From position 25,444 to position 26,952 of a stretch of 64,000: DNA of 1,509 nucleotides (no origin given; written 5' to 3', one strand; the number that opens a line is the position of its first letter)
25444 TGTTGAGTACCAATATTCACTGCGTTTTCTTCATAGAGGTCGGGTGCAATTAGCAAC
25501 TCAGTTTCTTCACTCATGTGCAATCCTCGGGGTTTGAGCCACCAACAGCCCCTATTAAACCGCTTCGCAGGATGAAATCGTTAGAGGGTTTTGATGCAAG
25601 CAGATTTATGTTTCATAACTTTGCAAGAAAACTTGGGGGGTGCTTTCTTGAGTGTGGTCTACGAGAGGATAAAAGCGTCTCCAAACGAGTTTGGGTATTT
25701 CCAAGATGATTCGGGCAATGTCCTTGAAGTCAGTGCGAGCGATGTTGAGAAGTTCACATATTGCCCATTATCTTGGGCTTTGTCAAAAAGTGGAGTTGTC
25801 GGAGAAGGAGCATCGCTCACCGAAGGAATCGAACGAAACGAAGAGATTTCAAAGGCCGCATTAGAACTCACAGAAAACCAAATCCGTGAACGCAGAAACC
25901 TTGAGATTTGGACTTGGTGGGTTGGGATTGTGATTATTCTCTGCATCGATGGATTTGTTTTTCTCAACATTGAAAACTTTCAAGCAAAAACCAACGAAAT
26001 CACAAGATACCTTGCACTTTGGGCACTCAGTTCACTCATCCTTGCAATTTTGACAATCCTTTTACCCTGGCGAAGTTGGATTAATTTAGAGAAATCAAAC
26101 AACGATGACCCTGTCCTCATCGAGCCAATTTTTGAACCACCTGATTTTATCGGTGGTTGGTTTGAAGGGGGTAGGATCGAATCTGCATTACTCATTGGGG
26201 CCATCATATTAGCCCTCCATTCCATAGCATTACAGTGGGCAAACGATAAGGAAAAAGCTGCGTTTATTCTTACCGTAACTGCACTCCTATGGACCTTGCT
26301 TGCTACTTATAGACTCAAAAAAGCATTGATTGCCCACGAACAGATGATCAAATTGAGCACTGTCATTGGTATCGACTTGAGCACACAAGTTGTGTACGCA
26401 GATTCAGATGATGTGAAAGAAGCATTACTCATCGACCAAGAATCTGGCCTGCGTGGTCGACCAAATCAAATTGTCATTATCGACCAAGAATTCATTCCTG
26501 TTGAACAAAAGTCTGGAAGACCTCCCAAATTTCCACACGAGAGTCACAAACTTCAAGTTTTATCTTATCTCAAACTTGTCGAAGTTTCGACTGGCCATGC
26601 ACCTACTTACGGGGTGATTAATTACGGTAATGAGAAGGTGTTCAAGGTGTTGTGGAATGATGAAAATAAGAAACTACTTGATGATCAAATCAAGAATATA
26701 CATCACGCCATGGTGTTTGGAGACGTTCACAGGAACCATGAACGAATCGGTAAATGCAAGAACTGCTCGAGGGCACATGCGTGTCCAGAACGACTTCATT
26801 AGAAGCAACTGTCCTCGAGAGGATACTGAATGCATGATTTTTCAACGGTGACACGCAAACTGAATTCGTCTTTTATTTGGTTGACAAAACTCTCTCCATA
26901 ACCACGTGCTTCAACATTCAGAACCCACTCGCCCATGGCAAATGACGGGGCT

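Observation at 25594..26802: Orphan Cas4-family nuclease interrupted by a four-helix transmembrane insert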

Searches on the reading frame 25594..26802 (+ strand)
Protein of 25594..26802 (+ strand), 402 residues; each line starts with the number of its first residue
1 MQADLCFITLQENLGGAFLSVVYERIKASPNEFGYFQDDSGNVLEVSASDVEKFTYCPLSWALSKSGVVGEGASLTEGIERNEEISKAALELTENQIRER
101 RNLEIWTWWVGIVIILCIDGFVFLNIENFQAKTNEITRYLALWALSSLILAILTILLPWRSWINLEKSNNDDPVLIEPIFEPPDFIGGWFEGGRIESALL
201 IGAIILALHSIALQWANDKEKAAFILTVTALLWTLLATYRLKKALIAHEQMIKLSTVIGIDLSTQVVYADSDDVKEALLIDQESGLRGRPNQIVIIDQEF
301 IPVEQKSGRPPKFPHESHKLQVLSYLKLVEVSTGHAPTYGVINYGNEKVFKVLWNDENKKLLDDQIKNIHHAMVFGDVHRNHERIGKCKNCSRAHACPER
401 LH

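Call 3: search_protein_families(library=pfam, proteins=[window:25594-26802:+], max_evalue=0.1)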
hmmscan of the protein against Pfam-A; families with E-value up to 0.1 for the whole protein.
window:25594-26802:+ (402 aa): 4 families
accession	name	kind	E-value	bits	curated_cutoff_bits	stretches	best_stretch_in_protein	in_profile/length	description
PF01930.23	Cas_Cas4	-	2e-08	34.9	22.7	1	296-397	62-158/160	Domain of unknown function DUF83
PF12705.13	PDDEXK_1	-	0.00015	22.2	22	0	265-398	120-247/247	PD-(D/E)XK nuclease superfamily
PF06664.17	WLS-like_TM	-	0.013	15.3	28.3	1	95-229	99-229/247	Wntless-like, transmembrane domain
PF04283.17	CheF-arch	-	0.08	13.1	25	0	31-98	78-147/218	Chemotaxis signal transduction system protein F from archaea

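Call 4: search_protein_families(library=ncbifam, proteins=[window:25594-26802:+], max_evalue=1)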
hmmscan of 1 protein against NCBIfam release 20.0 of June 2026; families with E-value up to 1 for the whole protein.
window:25594-26802:+ (402 aa): 5 families
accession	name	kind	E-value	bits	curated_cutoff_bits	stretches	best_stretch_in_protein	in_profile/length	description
TIGR00372.1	cas4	equivalog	5.4e-12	45.9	65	1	252-398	32-179/180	CRISPR-associated protein Cas4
NF049935.1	cas4g_cas1g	exception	1.1e-05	24.2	560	1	275-397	64-189/546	CRISPR-associated endonuclease Cas4g/Cas1g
NF041560.1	T6SS_Burk_ExIF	subfamily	0.037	13.7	90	1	105-181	128-200/234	putative type VI secretion system effector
TIGR03491.1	TIGR03491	subfamily_domain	0.1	11.5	97.45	1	299-400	110-207/462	TM0106 family RecB-like putative nuclease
NF046000.1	MAG1210_fam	subfamily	0.4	9.3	275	1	79-157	35-114/550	MAG1210 family protein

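Call 5: search_solved_structures(query=window:25594-26802:+, max_evalue=10, show_alignments=3)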
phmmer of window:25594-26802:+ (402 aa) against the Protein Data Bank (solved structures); distinct sequences matched with E-value up to 10: 2.
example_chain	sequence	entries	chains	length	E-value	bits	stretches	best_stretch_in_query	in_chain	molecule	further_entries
8q8p_A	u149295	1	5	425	0.66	12.2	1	67-151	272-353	Magnesium channel Mrs2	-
8q8q_A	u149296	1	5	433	0.68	12.2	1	67-151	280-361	Magnesium channel Mrs2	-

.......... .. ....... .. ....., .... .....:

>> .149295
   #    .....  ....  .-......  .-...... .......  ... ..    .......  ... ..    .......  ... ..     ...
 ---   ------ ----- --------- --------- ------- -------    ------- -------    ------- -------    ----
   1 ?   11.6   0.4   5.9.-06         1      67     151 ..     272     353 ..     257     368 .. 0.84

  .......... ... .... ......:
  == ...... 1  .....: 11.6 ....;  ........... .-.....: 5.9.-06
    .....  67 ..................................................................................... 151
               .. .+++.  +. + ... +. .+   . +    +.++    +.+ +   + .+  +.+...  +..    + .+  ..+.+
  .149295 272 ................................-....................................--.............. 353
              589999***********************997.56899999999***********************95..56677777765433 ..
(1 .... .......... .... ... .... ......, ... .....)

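Call 6: find_homologous_proteins(query=window:25594-26802:+, max_evalue=0.001)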
Query window:25594-26802:+ (402 aa): 889 proteins with E <= 0.001 among 4770 candidates; the best 120 are listed.
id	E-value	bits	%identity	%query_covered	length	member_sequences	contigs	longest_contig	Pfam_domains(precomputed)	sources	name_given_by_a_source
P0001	4.8e-263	890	100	98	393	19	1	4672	PF01930.24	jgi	-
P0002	7.7e-236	801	89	96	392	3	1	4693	PF01930.24,PF12705.14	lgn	-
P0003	8.2e-236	801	89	96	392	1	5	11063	PF01930.24,PF12705.14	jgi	jgi:CRISPR-associated exonuclease Cas4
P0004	3.5e-233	792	88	96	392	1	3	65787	PF01930.24,PF12705.14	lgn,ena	-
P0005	2.4e-228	776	86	96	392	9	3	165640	PF01930.24,PF12705.14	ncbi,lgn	-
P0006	2.7e-228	776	86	96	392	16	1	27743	PF01930.24,PF12705.14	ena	-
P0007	4.5e-228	775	86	96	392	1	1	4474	PF01930.24,PF12705.14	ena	-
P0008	2.0e-209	714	78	97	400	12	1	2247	PF01930.24,PF12705.14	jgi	jgi:CRISPR-associated exonuclease Cas4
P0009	2.6e-207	707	79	95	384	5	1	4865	PF01930.24,PF12705.14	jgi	jgi:CRISPR-associated exonuclease Cas4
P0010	9.2e-184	629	71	95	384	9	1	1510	PF01930.24,PF12705.14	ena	-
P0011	5.0e-123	429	79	59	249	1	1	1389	PF01930.24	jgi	jgi:CRISPR-associated exonuclease Cas4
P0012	2.3e-118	414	49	93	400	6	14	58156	PF01930.24,PF12705.14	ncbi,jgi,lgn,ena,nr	ncbi:MAG: Dna2/Cas4 domain-containing protein [Candidatus Poseidonia sp.]|nr:Dna2/Cas4 domain-contai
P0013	3.7e-114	400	47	95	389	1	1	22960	PF01930.24,PF12705.14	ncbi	ncbi:MAG: CRISPR-associated protein Cas4 [Candidatus Poseidoniaceae archaeon]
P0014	4.5e-114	400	47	96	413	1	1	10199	PF01930.24,PF12705.14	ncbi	ncbi:MAG: CRISPR-associated protein Cas4, partial [Candidatus Poseidoniaceae archaeon]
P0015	4.6e-114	400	47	96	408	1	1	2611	PF01930.24,PF12705.14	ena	-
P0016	6.3e-114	399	47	96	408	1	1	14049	PF01930.24,PF12705.14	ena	-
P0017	6.3e-114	399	47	96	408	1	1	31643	PF01930.24,PF12705.14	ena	-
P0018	8.6e-114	399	47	96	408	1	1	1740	PF01930.24,PF12705.14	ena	-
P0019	8.9e-114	399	47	96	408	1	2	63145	PF01930.24,PF12705.14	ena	-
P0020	1.2e-113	398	47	96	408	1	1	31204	PF01930.24,PF12705.14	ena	-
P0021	1.5e-113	398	47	96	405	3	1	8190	PF01930.24,PF12705.14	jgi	jgi:CRISPR-associated exonuclease Cas4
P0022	2.0e-113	398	48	93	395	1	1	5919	PF01930.24,PF12705.14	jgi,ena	jgi:CRISPR-associated exonuclease Cas4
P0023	2.4e-113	397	48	93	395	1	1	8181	PF01930.24,PF12705.14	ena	-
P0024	3.1e-113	397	47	93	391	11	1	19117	PF01930.24,PF12705.14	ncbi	-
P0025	3.5e-113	397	47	96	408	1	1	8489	PF01930.24,PF12705.14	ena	-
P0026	3.6e-113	397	47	96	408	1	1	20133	PF01930.24,PF12705.14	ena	-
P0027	4.8e-113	396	47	96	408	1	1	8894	PF01930.24,PF12705.14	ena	-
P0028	5.8e-113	396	47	96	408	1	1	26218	PF01930.24,PF12705.14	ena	-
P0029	7.3e-113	396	48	93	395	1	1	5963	PF01930.24,PF12705.14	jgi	-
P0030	9.2e-113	395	47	93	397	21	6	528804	PF01930.24,PF12705.14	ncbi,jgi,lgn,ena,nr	ncbi:MAG: Dna2/Cas4 domain-containing protein [Candidatus Poseidoniales archaeon]|nr:MAG: Dna2/Cas4 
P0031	1.0e-112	395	46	96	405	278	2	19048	PF01930.24,PF12705.14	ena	-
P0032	1.1e-112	395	48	93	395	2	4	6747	PF01930.24,PF12705.14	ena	-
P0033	1.5e-112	395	47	96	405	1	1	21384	PF01930.24,PF12705.14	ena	-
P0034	1.6e-112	395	47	96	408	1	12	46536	PF01930.24,PF12705.14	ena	-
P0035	1.6e-112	395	47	92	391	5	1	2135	PF01930.24,PF12705.14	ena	-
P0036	1.8e-112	395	46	93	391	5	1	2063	PF01930.24,PF12705.14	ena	-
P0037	2.2e-112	394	47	96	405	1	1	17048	PF01930.24,PF12705.14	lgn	-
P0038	2.2e-112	394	48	93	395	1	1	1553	PF01930.24,PF12705.14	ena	-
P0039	2.9e-112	394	48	93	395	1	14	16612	PF01930.24,PF12705.14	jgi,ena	-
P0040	3.4e-112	394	48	93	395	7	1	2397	PF01930.24,PF12705.14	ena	-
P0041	3.9e-112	393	48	93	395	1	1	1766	PF01930.24,PF12705.14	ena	-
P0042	3.9e-112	393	48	94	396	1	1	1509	PF01930.24,PF12705.14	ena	-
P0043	4.5e-112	393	47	96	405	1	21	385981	PF01930.24,PF12705.14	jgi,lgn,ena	-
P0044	4.9e-112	393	46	98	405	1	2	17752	PF01930.24,PF12705.14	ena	-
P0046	8.2e-112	392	46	98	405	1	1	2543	PF01930.24,PF12705.14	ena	-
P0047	8.2e-112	392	47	95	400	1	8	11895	PF01930.24,PF12705.14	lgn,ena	-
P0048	8.8e-112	392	45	95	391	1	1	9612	PF01930.24,PF12705.14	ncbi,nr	ncbi:MAG: Dna2/Cas4 domain-containing protein [Candidatus Poseidoniaceae archaeon]|nr:Dna2/Cas4 doma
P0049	1.1e-111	392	46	98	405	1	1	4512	PF01930.24,PF12705.14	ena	-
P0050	1.1e-111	392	47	96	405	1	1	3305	PF01930.24,PF12705.14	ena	-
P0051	1.2e-111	392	49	90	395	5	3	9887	PF01930.24,PF12705.14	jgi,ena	-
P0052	1.4e-111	392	46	95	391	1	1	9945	PF01930.24,PF12705.14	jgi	-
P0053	1.5e-111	391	46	98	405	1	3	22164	PF01930.24,PF12705.14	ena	-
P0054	1.6e-111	391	45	95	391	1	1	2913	PF01930.24,PF12705.14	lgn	-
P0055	1.7e-111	391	46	98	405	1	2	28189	PF01930.24,PF12705.14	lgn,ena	-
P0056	1.8e-111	391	46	98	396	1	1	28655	PF01930.24,PF12705.14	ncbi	ncbi:MAG: CRISPR-associated protein Cas4 [Candidatus Poseidoniaceae archaeon]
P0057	1.8e-111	391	46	98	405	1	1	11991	PF01930.24,PF12705.14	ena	-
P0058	2.0e-111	391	47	93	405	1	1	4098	PF01930.24,PF12705.14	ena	-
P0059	2.0e-111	391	47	92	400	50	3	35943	PF01930.24,PF12705.14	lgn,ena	-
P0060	2.0e-111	391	47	95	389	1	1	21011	PF01930.24,PF12705.14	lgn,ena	-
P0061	2.1e-111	391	47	95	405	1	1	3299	PF01930.24,PF12705.14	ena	-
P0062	2.1e-111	391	47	95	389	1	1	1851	PF01930.24,PF12705.14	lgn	-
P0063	2.1e-111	391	46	96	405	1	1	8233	PF01930.24,PF12705.14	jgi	-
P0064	2.1e-111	391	46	96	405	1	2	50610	PF01930.24,PF12705.14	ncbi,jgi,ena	-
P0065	2.2e-111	391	46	96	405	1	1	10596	PF01930.24,PF12705.14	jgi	-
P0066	2.4e-111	391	46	98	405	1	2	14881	PF01930.24,PF12705.14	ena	-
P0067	2.4e-111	391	48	93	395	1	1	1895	PF01930.24,PF12705.14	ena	-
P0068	2.6e-111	391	47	93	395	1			PF01930.24,PF12705.14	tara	tara:strand:- start:419 stop:1606 length:1188 start_codon:yes stop_codon:yes gene_type:complete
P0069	2.9e-111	391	46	95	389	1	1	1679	PF01930.24,PF12705.14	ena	-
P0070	3.0e-111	390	47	93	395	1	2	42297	PF01930.24,PF12705.14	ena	-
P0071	3.1e-111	390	47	93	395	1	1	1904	PF01930.24,PF12705.14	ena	-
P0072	3.3e-111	390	46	98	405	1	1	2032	PF01930.24,PF12705.14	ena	-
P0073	3.3e-111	390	46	98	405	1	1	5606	PF01930.24,PF12705.14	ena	-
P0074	3.8e-111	390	46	95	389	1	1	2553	PF01930.24,PF12705.14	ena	-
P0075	3.9e-111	390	48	92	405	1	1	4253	PF01930.24,PF12705.14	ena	-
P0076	3.9e-111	390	46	98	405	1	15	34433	PF01930.24,PF12705.14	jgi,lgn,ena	-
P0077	4.0e-111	390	46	98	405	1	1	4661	PF01930.24,PF12705.14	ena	-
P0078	4.0e-111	390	45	98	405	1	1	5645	PF01930.24,PF12705.14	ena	-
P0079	4.2e-111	390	47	93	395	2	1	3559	PF01930.24,PF12705.14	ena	-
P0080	4.5e-111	390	46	98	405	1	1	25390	PF01930.24,PF12705.14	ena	-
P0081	4.5e-111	390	46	95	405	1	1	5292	PF01930.24,PF12705.14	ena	-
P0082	4.6e-111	390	46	95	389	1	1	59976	PF01930.24,PF12705.14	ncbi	ncbi:MAG: CRISPR-associated protein Cas4 [Candidatus Poseidoniaceae archaeon]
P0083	5.1e-111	390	47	95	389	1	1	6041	PF01930.24,PF12705.14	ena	-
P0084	5.3e-111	390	45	98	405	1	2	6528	PF01930.24,PF12705.14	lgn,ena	-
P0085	5.3e-111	390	47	93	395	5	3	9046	PF01930.24,PF12705.14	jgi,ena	jgi:CRISPR-associated exonuclease Cas4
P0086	5.6e-111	390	46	98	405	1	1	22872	PF01930.24,PF12705.14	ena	-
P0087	5.7e-111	390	46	95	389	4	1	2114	PF01930.24,PF12705.14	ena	-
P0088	6.0e-111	389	46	98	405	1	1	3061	PF01930.24,PF12705.14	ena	-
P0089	6.1e-111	389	45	95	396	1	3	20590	PF01930.24,PF12705.14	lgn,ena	-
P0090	6.1e-111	389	46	98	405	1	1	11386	PF01930.24,PF12705.14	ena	-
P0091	6.3e-111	389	46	98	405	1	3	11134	PF01930.24,PF12705.14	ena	-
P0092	6.4e-111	389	46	98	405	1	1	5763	PF01930.24,PF12705.14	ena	-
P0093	7.0e-111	389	47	93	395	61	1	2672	PF01930.24,PF12705.14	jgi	jgi:CRISPR-associated exonuclease Cas4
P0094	7.9e-111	389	45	95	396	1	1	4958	PF01930.24,PF12705.14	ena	-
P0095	8.0e-111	389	45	92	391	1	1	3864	PF01930.24,PF12705.14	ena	-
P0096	8.8e-111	389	46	95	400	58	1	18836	PF01930.24,PF12705.14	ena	-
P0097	9.0e-111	389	46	98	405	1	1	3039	PF01930.24,PF12705.14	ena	-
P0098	9.7e-111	389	46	95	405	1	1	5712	PF01930.24,PF12705.14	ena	-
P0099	9.9e-111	389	46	98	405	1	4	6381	PF01930.24,PF12705.14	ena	-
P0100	1.0e-110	389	46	95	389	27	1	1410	PF01930.24,PF12705.14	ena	-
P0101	1.2e-110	389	46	98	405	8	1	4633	PF01930.24,PF12705.14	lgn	-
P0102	1.2e-110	388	46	95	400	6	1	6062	PF01930.24,PF12705.14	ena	-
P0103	1.2e-110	388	48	94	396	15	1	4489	PF01930.24,PF12705.14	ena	-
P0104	1.3e-110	388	46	93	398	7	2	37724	PF01930.24,PF12705.14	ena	-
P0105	1.3e-110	388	45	95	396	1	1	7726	PF01930.24,PF12705.14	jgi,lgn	jgi:CRISPR-associated exonuclease Cas4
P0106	1.3e-110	388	47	93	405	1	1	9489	PF01930.24,PF12705.14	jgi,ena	-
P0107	1.4e-110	388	47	94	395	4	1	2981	PF01930.24,PF12705.14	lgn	-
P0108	1.4e-110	388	45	98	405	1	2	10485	PF01930.24,PF12705.14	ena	-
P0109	1.4e-110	388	45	98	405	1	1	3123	PF01930.24,PF12705.14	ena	-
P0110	1.4e-110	388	46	96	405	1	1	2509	PF01930.24,PF12705.14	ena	-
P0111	1.5e-110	388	46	93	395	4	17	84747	PF01930.24,PF12705.14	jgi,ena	-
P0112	1.5e-110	388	45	98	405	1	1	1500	PF01930.24,PF12705.14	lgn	-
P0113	1.5e-110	388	46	95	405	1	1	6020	PF01930.24,PF12705.14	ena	-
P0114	1.6e-110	388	46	95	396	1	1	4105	PF01930.24,PF12705.14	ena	-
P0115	1.6e-110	388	46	98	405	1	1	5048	PF01930.24,PF12705.14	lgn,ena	-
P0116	1.9e-110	388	47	93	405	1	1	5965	PF01930.24,PF12705.14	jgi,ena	-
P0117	1.9e-110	388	46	95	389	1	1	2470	PF01930.24,PF12705.14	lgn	-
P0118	2.0e-110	388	45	98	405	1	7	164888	PF01930.24,PF12705.14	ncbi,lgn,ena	-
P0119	2.0e-110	388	45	98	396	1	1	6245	PF01930.24,PF12705.14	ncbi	ncbi:MAG: PD-(D/E)XK nuclease family protein [Candidatus Thalassarchaeaceae archaeon]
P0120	2.1e-110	388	46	95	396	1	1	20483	PF01930.24,PF12705.14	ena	-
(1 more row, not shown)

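Call 12: find_encoding_contigs(protein=P0030, flank=8000, max_places=3)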
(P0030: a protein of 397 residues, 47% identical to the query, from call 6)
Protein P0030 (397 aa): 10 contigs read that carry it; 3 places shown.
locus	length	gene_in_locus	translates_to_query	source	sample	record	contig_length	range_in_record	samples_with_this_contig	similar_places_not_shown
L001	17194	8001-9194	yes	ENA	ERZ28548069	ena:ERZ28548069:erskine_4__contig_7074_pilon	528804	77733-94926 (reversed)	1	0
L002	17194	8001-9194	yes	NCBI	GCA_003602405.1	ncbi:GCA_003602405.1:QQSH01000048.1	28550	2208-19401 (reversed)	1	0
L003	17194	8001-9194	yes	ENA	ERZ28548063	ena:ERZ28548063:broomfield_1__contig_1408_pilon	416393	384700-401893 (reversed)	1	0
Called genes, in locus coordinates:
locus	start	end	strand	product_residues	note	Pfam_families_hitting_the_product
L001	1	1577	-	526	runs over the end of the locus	PF02737:3HCDH_N, PF00725:3HCDH, PF00378:ECH_1, PF16113:ECH_2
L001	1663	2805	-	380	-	PF13439:Glyco_transf_4, PF00534:Glycos_transf_1, PF13692:Glyco_trans_1_4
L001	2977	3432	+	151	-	PF01638:HxlR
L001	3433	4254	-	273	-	PF00149:Metallophos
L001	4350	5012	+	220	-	PF12840:HTH_20 (weak), PF01047:MarR (faint), PF13412:HTH_24 (faint), PF24266:HTH_HVO_0163_N, PF12802:MarR_2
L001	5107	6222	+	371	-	-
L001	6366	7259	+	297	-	PF01207:Dus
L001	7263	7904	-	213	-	PF00318:Ribosomal_S2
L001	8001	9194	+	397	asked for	PF12705:PDDEXK_1 (weak), PF01930:Cas_Cas4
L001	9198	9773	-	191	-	-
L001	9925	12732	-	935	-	PF07705:CARDB (weak), PF12773:DZR (faint)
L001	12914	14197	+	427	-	-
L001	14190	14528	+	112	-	-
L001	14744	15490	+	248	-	PF21800:KH_KRR1_2nd, PF22891:KH_PNO1_2nd, PF00013:KH_1 (weak)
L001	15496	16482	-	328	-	PF01163:RIO1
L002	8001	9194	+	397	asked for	PF12705:PDDEXK_1 (weak), PF01930:Cas_Cas4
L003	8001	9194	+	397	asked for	PF12705:PDDEXK_1 (weak), PF01930:Cas_Cas4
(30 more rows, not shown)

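Call 13: find_encoding_contigs(protein=P0118, flank=8000, max_places=3)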
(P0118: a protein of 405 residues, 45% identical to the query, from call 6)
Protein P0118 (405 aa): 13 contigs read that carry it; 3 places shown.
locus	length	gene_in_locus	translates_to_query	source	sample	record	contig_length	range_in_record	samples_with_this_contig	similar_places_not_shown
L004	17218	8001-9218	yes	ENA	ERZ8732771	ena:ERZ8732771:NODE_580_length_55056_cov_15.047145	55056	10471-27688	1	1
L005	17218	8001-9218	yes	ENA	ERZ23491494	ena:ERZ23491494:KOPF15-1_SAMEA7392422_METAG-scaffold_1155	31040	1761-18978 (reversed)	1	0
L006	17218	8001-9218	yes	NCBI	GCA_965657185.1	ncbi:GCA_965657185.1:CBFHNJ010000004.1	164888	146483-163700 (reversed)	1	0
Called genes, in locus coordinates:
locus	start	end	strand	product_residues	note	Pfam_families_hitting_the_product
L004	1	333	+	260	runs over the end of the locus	PF04055:Radical_SAM, PF08608:Wyosine_form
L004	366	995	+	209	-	PF00899:ThiF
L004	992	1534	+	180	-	-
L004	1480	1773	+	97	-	-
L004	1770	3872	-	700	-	PF02737:3HCDH_N, PF00725:3HCDH, PF00378:ECH_1, PF16113:ECH_2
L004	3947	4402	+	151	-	PF01638:HxlR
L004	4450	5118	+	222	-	PF13412:HTH_24 (faint), PF24266:HTH_HVO_0163_N, PF09339:HTH_IclR (faint), PF12802:MarR_2 (weak)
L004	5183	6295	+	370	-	-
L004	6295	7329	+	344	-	PF01207:Dus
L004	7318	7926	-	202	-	PF00318:Ribosomal_S2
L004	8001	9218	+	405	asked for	PF12705:PDDEXK_1, PF01930:Cas_Cas4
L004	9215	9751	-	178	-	-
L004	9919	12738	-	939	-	PF02018:CBM_4_9 (faint), PF07705:CARDB (weak), PF17032:Zn_ribbon_15 (faint), PF12773:DZR (faint), PF13248:Zn_ribbon_3 (faint)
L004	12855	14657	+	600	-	PF13750:Big_3_3 (faint), PF19077:Big_13 (faint)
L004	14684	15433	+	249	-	PF00013:KH_1 (faint), PF21800:KH_KRR1_2nd (weak), PF22891:KH_PNO1_2nd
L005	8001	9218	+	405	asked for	PF12705:PDDEXK_1, PF01930:Cas_Cas4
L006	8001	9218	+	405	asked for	PF12705:PDDEXK_1, PF01930:Cas_Cas4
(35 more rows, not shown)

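Call 18: search_protein_representatives(alignment_id=A1)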
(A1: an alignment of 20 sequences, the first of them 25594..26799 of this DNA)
Query: 20 sequences, 399 profile positions. Proteins with E-value up to 0.001 (for the whole library): 1287; up to 1e-10: 543; up to 1e-30: 104. The best 150 are listed.
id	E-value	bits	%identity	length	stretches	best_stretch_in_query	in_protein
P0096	3.5e-186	635.2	-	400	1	3-398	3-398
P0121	3.9e-142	490.1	-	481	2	124-398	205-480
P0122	1.3e-138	478.5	-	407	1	9-399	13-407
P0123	7.0e-134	463.0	-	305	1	95-398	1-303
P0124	6.0e-117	407.2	-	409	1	17-399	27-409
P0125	9.7e-87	307.7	-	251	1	12-256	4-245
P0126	4.8e-81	289.0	-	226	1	94-303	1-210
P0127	2.7e-74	266.8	-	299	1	102-312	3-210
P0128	1.3e-72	261.2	-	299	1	71-366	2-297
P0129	2.2e-70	253.9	-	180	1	260-398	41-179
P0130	8.9e-68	245.3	-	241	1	198-383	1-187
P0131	2.7e-65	237.1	-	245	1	11-200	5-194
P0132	6.1e-61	222.8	-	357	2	193-399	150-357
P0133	1.4e-60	221.6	-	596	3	145-398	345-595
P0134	3.6e-60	220.3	-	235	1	36-238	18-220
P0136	1.4e-59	218.3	-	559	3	198-398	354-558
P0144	6.6e-54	199.6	-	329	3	200-398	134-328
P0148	8.1e-53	196.0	-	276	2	221-399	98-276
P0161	3.2e-48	180.9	-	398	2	197-398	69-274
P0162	7.4e-48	179.7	-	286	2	220-398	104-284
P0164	2.6e-47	177.9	-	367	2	195-398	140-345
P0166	7.8e-47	176.3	-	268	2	193-398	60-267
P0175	1.6e-44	168.7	-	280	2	222-398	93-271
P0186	6.3e-42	160.2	-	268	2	261-398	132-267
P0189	1.1e-41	159.4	-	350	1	37-397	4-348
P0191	2.8e-41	158.1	-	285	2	220-398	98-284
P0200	8.8e-39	149.8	-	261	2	260-398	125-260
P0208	1.4e-37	145.9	-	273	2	195-398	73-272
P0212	4.2e-36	141.0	-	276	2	199-398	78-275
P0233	9.5e-28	113.5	-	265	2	249-398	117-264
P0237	6.4e-26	107.5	-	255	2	279-398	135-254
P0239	6.1e-25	104.2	-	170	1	259-398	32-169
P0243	2.1e-24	102.5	-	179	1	261-398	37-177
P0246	4.9e-24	101.3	-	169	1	251-398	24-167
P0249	7.9e-24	100.6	-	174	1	263-398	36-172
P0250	1.2e-23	100.0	-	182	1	241-397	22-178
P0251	1.3e-23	99.9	-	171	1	261-398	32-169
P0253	2.7e-23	98.8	-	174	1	261-398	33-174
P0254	5.3e-23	97.9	-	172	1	239-398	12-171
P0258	9.8e-23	97.0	-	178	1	276-398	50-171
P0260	1.1e-22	96.8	-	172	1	263-398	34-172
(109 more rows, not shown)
